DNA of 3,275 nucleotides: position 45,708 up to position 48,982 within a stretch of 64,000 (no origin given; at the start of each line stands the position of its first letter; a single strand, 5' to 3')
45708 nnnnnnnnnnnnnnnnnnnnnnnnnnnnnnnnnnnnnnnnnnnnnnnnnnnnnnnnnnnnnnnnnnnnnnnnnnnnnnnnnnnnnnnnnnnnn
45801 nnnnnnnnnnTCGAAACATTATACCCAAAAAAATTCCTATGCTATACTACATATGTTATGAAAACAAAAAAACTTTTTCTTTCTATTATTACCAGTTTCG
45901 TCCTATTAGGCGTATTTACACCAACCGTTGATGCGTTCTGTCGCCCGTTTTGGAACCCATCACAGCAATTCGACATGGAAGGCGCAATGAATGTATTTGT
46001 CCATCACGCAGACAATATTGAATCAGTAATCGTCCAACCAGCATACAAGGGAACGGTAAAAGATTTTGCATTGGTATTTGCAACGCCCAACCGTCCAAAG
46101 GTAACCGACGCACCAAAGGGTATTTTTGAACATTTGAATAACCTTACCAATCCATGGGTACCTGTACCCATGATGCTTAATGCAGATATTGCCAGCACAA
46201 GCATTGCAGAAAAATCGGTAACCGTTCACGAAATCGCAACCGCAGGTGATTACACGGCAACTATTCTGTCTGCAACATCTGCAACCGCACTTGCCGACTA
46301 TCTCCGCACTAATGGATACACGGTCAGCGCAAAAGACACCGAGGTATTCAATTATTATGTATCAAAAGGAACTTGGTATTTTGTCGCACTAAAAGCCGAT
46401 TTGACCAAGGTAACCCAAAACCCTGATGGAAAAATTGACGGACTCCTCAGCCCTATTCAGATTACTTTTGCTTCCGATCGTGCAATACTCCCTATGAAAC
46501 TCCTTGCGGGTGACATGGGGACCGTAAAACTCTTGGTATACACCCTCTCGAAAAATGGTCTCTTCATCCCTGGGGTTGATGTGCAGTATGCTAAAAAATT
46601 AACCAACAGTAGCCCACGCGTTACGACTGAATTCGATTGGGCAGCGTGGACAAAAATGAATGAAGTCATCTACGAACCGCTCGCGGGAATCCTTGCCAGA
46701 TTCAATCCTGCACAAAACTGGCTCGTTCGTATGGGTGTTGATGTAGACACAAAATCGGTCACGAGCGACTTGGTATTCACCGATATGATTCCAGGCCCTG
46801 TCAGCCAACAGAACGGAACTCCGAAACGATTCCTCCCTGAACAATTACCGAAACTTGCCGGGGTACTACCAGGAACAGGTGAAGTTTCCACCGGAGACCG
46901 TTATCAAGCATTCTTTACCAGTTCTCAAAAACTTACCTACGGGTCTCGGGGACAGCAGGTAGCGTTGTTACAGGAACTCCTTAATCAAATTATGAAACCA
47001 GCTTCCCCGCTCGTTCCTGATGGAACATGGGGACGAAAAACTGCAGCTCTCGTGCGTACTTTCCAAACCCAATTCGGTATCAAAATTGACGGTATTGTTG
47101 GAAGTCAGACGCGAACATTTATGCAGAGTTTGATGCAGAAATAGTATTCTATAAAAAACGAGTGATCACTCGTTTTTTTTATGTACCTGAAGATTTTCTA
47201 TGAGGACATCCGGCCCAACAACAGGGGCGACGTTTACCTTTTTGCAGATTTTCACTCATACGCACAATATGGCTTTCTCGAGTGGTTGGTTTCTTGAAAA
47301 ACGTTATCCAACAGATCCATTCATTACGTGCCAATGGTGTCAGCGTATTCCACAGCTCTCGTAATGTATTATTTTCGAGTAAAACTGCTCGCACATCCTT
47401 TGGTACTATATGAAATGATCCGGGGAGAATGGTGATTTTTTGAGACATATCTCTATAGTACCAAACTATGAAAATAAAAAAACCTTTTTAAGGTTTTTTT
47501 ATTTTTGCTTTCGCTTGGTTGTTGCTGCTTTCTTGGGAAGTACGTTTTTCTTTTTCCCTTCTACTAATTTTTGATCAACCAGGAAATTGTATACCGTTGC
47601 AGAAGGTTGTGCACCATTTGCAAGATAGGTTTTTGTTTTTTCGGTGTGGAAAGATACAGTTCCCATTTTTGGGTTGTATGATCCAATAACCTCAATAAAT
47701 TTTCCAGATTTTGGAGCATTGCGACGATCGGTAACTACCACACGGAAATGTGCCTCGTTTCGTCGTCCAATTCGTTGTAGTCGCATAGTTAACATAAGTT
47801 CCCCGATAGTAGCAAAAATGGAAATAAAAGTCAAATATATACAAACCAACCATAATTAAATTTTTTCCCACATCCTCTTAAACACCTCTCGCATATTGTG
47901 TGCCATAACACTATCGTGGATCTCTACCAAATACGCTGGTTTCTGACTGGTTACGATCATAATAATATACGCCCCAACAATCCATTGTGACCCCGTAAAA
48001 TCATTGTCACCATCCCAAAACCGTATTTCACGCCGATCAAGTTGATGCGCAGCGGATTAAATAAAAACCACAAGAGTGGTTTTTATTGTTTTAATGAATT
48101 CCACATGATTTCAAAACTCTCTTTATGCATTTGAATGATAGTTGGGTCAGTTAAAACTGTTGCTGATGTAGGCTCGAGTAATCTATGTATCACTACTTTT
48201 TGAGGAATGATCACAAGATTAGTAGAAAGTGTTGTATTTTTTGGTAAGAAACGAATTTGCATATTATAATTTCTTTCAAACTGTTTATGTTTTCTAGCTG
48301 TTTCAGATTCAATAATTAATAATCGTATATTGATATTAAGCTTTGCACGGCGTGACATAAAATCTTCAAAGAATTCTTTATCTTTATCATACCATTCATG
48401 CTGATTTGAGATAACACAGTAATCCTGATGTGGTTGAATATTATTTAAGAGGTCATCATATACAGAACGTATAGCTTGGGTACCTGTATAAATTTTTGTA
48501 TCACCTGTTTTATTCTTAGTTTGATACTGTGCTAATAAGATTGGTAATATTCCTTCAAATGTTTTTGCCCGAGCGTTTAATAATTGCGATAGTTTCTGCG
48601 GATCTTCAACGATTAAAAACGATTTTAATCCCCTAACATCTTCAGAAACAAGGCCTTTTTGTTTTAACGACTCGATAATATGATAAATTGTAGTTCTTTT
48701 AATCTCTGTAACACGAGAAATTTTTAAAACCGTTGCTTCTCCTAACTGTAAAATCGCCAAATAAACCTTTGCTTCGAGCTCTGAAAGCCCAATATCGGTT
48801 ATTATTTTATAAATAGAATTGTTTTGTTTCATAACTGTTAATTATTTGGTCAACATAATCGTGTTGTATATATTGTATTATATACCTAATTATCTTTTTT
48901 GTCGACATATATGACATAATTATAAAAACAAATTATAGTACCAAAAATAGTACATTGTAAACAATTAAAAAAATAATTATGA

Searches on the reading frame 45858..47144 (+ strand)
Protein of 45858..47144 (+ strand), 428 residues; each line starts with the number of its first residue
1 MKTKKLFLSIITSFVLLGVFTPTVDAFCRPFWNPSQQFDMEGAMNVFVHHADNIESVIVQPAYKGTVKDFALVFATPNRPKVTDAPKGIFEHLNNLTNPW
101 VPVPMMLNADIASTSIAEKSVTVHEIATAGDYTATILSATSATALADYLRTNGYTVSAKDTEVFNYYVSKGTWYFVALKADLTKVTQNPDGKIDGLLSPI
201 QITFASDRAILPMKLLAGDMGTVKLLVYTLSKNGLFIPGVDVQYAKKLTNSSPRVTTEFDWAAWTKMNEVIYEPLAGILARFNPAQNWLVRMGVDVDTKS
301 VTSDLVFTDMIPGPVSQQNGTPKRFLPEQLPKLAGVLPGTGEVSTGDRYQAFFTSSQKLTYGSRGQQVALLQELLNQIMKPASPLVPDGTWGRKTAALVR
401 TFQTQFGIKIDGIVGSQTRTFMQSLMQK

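Call 33: search_protein_families(library=pfam, proteins=[window:45858-47144:+])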
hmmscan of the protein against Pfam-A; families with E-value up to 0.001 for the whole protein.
window:45858-47144:+ (428 aa): 2 families
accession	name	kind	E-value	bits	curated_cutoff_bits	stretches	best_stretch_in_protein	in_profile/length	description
PF10092.14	DUF2330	-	2.7e-28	99.4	24.7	1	43-308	22-279/279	Uncharacterized protein conserved in bacteria (DUF2330)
PF01471.23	PG_binding_1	-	1.5e-12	47.9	23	1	364-422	1-57/57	Putative peptidoglycan binding domain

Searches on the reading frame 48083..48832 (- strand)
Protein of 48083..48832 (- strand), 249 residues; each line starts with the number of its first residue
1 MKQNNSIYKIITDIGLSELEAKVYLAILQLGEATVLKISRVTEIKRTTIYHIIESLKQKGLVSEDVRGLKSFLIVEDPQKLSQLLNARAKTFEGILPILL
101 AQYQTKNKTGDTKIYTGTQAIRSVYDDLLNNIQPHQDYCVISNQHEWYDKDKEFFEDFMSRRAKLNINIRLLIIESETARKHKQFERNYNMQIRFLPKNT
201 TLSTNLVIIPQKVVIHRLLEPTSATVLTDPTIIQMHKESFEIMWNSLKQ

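Call 33: search_protein_families(library=pfam, proteins=[window:48083-48832:-])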
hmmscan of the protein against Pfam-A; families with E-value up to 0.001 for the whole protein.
window:48083-48832:- (249 aa): 1 family
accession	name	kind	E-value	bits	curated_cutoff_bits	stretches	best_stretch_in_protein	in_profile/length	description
PF01978.25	TrmB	-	2.3e-15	56.7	25.6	1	13-64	3-54/68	Sugar-specific transcriptional regulator TrmB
